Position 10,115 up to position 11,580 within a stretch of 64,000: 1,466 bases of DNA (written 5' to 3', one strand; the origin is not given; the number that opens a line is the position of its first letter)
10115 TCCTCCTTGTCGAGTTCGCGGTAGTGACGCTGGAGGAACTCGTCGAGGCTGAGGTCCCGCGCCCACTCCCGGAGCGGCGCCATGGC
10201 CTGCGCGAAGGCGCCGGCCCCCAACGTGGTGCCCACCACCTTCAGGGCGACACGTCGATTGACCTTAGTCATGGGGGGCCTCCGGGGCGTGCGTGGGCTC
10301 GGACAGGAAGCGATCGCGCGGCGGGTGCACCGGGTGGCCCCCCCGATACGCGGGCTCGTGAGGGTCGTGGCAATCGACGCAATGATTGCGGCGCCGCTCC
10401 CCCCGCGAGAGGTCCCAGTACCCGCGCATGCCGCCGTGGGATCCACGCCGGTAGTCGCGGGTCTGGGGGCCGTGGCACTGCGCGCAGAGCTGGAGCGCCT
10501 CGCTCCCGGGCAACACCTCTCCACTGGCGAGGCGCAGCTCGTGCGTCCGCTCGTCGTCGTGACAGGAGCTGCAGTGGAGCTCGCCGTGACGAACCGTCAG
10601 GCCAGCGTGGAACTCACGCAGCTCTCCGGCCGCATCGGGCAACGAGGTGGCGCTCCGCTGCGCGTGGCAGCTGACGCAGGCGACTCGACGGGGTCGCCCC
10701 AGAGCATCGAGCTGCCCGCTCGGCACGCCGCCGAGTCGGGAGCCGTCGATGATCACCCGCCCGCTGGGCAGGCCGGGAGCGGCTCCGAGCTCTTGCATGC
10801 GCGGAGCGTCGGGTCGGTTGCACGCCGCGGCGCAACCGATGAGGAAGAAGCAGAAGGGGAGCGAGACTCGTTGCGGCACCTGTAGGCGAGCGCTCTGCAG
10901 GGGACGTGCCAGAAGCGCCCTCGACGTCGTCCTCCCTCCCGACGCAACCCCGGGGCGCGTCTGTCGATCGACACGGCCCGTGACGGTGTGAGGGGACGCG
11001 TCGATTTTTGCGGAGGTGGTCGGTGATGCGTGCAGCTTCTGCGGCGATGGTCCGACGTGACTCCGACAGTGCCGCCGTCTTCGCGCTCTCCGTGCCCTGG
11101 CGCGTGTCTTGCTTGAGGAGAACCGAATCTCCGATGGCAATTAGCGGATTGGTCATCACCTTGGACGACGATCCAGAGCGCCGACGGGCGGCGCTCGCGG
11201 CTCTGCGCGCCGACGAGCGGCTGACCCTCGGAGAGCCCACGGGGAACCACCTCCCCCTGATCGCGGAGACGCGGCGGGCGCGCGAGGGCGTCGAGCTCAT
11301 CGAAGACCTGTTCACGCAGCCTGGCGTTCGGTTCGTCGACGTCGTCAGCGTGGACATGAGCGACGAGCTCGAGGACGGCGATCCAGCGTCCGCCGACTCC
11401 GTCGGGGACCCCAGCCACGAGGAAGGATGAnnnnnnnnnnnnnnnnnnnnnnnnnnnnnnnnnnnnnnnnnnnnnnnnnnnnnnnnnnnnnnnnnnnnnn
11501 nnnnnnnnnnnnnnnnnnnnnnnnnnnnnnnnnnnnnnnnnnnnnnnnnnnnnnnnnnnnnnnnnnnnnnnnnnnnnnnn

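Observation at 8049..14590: Periplasmic nitrate reductase without NapC or NapGH, paired divergently with a tetraheme-c / Tat-FeS / NrfD module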

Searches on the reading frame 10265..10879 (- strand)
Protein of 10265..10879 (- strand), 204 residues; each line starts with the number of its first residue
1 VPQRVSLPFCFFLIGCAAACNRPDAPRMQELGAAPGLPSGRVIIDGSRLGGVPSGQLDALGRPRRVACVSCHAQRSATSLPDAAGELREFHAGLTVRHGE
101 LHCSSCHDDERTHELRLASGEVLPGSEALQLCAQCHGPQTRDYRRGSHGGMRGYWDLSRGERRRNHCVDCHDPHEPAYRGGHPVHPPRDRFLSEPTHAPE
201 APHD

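Call 12: search_protein_families(library=pfam, proteins=[window:10265-10879:-], max_evalue=0.01)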
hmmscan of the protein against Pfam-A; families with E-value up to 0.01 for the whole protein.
window:10265-10879:- (204 aa): 6 families
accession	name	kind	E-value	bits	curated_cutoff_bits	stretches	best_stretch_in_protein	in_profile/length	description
PF14522.11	Cytochrome_C7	-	9.2e-06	25.8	24.8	2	65-136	13-66/67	Cytochrome c7 and related cytochrome c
PF09699.15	Paired_CXXCH_1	-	1.2e-05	25.4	20.6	0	165-177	7-19/41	Doubled CXXCH motif (Paired_CXXCH_1)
PF22678.1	Cytochrom_c_NrfB-like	-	1.3e-05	26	27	1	132-175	1-44/89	Cytochrome c-type protein NrfB-like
PF14537.11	Cytochrom_c3_2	-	0.00054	20.8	25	0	64-136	25-78/79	Cytochrome c3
PF22113.1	Mtrc-MtrF_II-IV_dom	-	0.0019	18.2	30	1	67-141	83-168/176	Outer membrane cytochrome MtrC/MtrF-like, domains II/IV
PF02335.20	Cytochrom_C552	-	0.0049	16.3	24.1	0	63-123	85-147/438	Cytochrome c552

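Call 13: search_protein_families(library=ncbifam, proteins=[window:10265-10879:-], max_evalue=0.01)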
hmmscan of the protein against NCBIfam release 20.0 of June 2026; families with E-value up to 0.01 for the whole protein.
window:10265-10879:- (204 aa): 4 families
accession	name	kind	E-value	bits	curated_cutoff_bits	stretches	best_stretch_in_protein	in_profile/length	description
NF008659.0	PRK11659.1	equivalog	1.2e-06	28.4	184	1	95-175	41-121/188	cytochrome c nitrite reductase pentaheme subunit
TIGR03146.1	cyt_nit_nrfB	equivalog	0.0015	18.9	166.6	0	96-175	7-95/145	cytochrome c nitrite reductase pentaheme subunit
TIGR03508.1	decahem_SO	subfamily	0.0061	16.1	192.2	0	98-175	92-154/258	DmsE family decaheme c-type cytochrome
NF041028.1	decahem_GSU2203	exception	0.0076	15.5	325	0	65-176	125-212/317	GSU2203 family decaheme c-type cytochrome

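Call 38: search_solved_structures(query=window:10265-10879:-, max_evalue=1)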
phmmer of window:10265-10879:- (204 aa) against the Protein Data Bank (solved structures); distinct sequences matched with E-value up to 1: 4.
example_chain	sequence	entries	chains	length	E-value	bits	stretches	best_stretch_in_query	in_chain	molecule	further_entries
2ozy_A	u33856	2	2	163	0.035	17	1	97-176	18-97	Cytochrome c-type protein nrfB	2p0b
2j7a_A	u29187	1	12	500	0.11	15.5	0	85-119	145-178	CYTOCHROME C NITRITE REDUCTASE NRFA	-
2vr0_A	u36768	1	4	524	0.12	15.3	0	85-119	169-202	CYTOCHROME C NITRITE REDUCTASE, CATALYTIC SUBUNIT NFRA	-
4mqk_B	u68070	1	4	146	0.81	12.6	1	63-115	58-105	Hemoglobin subunit gamma-2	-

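Call 53: find_homologous_proteins(query=window:10265-10879:-, max_evalue=0.00001)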
Query window:10265-10879:- (204 aa): 680 proteins with E <= 0.00001 among 1364 candidates; the best 120 are listed.
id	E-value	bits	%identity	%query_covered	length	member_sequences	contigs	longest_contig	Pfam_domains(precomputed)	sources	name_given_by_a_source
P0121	2.2e-116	405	100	87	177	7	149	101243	PF09699.16,PF22678.2,PF14522.12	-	-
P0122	2.6e-97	343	77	94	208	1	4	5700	PF09699.16,PF14522.12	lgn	-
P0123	3.3e-87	310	69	96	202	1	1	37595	PF09699.16,PF14537.12,PF14522.12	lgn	-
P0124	2.5e-61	225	58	88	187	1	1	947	PF09699.16,PF14537.12,PF03264.20,PF14522.12,PF22113.2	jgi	jgi:hypothetical protein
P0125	3.6e-60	221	56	93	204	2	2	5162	PF14522.12,PF22113.2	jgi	jgi:hypothetical protein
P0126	1.5e-56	210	55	92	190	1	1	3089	PF09699.16,PF14537.12,PF14522.12,PF22113.2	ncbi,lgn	ncbi:MAG: hypothetical protein ACK4N5_04985 [Myxococcales bacterium]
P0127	1.2e-55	207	52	88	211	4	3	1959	PF09699.16,PF14522.12,PF22113.2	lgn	-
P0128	1.4e-55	206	57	88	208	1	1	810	PF14522.12,PF22113.2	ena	-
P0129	4.7e-55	205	57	80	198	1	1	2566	-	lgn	-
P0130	1.5e-54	203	53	92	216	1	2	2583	PF09699.16,PF14537.12,PF14522.12,PF22113.2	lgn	-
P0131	1.5e-54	203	53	89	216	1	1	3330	PF09699.16,PF14522.12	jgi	-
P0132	9.6e-54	200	56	78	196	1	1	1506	-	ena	-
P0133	1.4e-53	200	53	97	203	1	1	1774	PF09699.16,PF14522.12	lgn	-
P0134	1.7e-53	200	52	91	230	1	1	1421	PF09699.16,PF14522.12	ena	-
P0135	1.8e-53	200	51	91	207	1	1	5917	PF14522.12,PF22113.2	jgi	jgi:hypothetical protein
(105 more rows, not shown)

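Call 64: predict_structure(alignment_id=A2)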
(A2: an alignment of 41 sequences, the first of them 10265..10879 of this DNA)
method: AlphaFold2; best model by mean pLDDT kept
length: 204 residues; sequences in the alignment: 41
mean_pLDDT: 63.5   pTM: 0.48
mean pLDDT of the five models: 63.5, 62.6, 59.1, 59.0, 53.4
residues with pLDDT >= 90: 2; 70-90: 66; 50-70: 84; < 50: 52
segments of 3 or more residues with pLDDT < 50: 25-28, 70-78, 90-98, 100-104, 173-176, 179-195
pLDDT, mean of each block of 10 residues (from residue 1): 76 83 54 81 75 77 69 46 52 42 53 65 72 63 65 81 72 50 41 53 64
secondary structure, 60 per line:
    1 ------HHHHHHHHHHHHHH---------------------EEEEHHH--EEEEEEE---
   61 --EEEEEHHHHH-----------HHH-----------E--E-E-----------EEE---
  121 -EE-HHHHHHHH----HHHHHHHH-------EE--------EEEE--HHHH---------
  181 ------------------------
elements in order: H7-20 E42-45 E51-57 E63-67 H68-72 E115-117 H125-132 H137-144 E162-165 H168-171

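Call 67: search_protein_families(library=pfam, alignment_id=A2, max_evalue=0.1)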
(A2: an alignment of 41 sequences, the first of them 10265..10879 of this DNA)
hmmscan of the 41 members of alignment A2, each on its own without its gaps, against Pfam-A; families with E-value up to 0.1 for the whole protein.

A. member 1, window:10265-10879:- (204 aa): 7 families
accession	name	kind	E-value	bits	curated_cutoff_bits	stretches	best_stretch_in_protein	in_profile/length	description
PF14522.11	Cytochrome_C7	-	9.2e-06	25.8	24.8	2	65-136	13-66/67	Cytochrome c7 and related cytochrome c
PF09699.15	Paired_CXXCH_1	-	1.2e-05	25.4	20.6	1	165-177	7-19/41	Doubled CXXCH motif (Paired_CXXCH_1)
PF22678.1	Cytochrom_c_NrfB-like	-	1.3e-05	26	27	1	132-175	1-44/89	Cytochrome c-type protein NrfB-like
PF14537.11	Cytochrom_c3_2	-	0.00054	20.8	25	1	64-136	25-78/79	Cytochrome c3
PF22113.1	Mtrc-MtrF_II-IV_dom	-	0.0019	18.2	30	1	67-141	83-168/176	Outer membrane cytochrome MtrC/MtrF-like, domains II/IV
PF02335.20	Cytochrom_C552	-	0.0049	16.3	24.1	1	63-123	85-147/438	Cytochrome c552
PF02085.21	Cytochrom_CIII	-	0.017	15.9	22.9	1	97-175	27-86/101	Class III cytochrome C family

B. families by the number of members that match (of 41 scanned): 21 families
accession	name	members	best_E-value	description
PF09699.15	Paired_CXXCH_1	41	1.7e-09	Doubled CXXCH motif (Paired_CXXCH_1)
PF14522.11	Cytochrome_C7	41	1.9e-08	Cytochrome c7 and related cytochrome c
PF14537.11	Cytochrom_c3_2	41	3.4e-06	Cytochrome c3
PF22113.1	Mtrc-MtrF_II-IV_dom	40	2.3e-07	Outer membrane cytochrome MtrC/MtrF-like, domains II/IV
PF22678.1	Cytochrom_c_NrfB-like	36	9.6e-06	Cytochrome c-type protein NrfB-like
PF02085.21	Cytochrom_CIII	31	0.00012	Class III cytochrome C family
PF03264.19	Cytochrom_NNT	29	2.9e-05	NapC/NirT cytochrome c family, N-terminal region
PF13435.11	Cytochrome_C554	14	0.00021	Cytochrome c554 and c-prime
PF02335.20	Cytochrom_C552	13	0.00031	Cytochrome c552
PF00034.26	Cytochrom_C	8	0.00024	Cytochrome c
PF13442.11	Cytochrome_CBB3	7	0.0034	Cytochrome C oxidase, cbb3-type, subunit III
PF03892.19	NapB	5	0.0029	Nitrate reductase cytochrome c-type subunit (NapB)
PF21257.3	PHD_ash2p_like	2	0.0099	ASH2, PHD zinc finger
PF05495.17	zf-CHY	2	0.03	CHY zinc finger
PF01844.29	HNH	1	0.0079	HNH endonuclease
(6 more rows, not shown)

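Call 68: fold_search(model_id=the predicted structure, library=pdb)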
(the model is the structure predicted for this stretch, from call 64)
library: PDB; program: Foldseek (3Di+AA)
matches with E <= 10: 8; with E <= 0.001: 0
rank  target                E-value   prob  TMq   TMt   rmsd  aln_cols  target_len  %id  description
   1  4hgn_A                4.9e+00  0.02  0.09  0.10   6.2        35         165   17  Crystal Structure of 2-keto-3-deoxyoctulosonate 8-phosphate PHOSPHOHYDROLASE from Bacteroides thetaiotaomicron (released 2013-08-21)
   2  4hgn_B                5.6e+00  0.02  0.09  0.10   6.1        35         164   20  Crystal Structure of 2-keto-3-deoxyoctulosonate 8-phosphate PHOSPHOHYDROLASE from Bacteroides thetaiotaomicron (released 2013-08-21)
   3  7oxy_A                6.8e+00  0.02  0.09  0.05   7.9        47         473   30  Crystal structure of depupylase Dop in complex with Pup and AMP-PCP (released 2021-12-01)
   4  3plz_A                8.7e+00  0.04  0.12  0.11   6.2        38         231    8  Human LRH1 LBD bound to GR470 (released 2011-03-30)
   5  9i3v_B                8.7e+00  0.01  0.13  0.01  11.4       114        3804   11  Cryo-EM structure of the human LRP2 ectodomain (released 2026-02-04)
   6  1pk5_B                9.3e+00  0.03  0.10  0.09   6.3        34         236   12  Crystal structure of the orphan nuclear receptor LRH-1 (released 2003-07-01)
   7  1yuc_B                9.9e+00  0.02  0.11  0.09  11.2        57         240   10  Human Nuclear Receptor Liver Receptor Homologue-1, LRH-1, Bound to Phospholipid and a Fragment of Human SHP (released 2005-03-01)
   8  7oyh_A                9.9e+00  0.02  0.11  0.06   7.1        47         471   23  Crystal structure of depupylase Dop in complex with Pup and ADP/tetrafluoromagnesate (released 2021-12-01)

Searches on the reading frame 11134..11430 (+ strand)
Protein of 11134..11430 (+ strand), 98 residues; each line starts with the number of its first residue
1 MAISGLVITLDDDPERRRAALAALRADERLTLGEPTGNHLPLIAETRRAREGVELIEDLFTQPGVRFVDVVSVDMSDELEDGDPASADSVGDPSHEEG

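Call 12: search_protein_families(library=pfam, proteins=[window:11134-11430:+], max_evalue=0.01)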
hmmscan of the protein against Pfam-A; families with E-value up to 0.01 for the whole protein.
window:11134-11430:+ (98 aa): 0 families

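Call 13: search_protein_families(library=ncbifam, proteins=[window:11134-11430:+], max_evalue=0.01)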
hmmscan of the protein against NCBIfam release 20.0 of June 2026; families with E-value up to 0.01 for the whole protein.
window:11134-11430:+ (98 aa): 0 families

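Call 42: search_protein_families(library=pfam, proteins=[window:11134-11430:+], max_evalue=10)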
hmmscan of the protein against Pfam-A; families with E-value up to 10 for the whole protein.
window:11134-11430:+ (98 aa): 0 families

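Call 46: search_solved_structures(query=A1, max_evalue=10, show_alignments=2)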
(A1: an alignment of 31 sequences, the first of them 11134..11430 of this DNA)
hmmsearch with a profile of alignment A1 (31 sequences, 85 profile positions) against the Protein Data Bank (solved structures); distinct sequences matched with E-value up to 10: 8.
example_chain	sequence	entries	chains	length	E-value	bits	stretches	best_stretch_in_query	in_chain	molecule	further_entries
2jsx_A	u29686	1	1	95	1.1e-05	28.6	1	3-81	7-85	Protein napD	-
2pq4_A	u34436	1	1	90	1.4e-05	28.3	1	3-80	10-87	Protein napD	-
6dzs_A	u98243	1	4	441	0.23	14.8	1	32-71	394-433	Homoserine dehydrogenase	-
4cd4_A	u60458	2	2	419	0.44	13.9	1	1-62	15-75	ENDO-1,4-BETA MANNANASE, PUTATIVE, MAN26C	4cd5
9fw3_B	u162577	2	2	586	1.9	11.8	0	28-70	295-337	Mycobactin import ATP-binding/permease protein IrtB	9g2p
9g2s_B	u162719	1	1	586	1.9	11.8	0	28-70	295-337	Mycobactin import ATP-binding/permease protein IrtB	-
9g2t_B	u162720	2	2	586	1.9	11.8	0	28-70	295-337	Mycobactin import ATP-binding/permease protein IrtB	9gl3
6tej_B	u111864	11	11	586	2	11.8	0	28-70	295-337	Drug ABC transporter ATP-binding protein | Mycobactin import ATP-binding/permease protein IrtB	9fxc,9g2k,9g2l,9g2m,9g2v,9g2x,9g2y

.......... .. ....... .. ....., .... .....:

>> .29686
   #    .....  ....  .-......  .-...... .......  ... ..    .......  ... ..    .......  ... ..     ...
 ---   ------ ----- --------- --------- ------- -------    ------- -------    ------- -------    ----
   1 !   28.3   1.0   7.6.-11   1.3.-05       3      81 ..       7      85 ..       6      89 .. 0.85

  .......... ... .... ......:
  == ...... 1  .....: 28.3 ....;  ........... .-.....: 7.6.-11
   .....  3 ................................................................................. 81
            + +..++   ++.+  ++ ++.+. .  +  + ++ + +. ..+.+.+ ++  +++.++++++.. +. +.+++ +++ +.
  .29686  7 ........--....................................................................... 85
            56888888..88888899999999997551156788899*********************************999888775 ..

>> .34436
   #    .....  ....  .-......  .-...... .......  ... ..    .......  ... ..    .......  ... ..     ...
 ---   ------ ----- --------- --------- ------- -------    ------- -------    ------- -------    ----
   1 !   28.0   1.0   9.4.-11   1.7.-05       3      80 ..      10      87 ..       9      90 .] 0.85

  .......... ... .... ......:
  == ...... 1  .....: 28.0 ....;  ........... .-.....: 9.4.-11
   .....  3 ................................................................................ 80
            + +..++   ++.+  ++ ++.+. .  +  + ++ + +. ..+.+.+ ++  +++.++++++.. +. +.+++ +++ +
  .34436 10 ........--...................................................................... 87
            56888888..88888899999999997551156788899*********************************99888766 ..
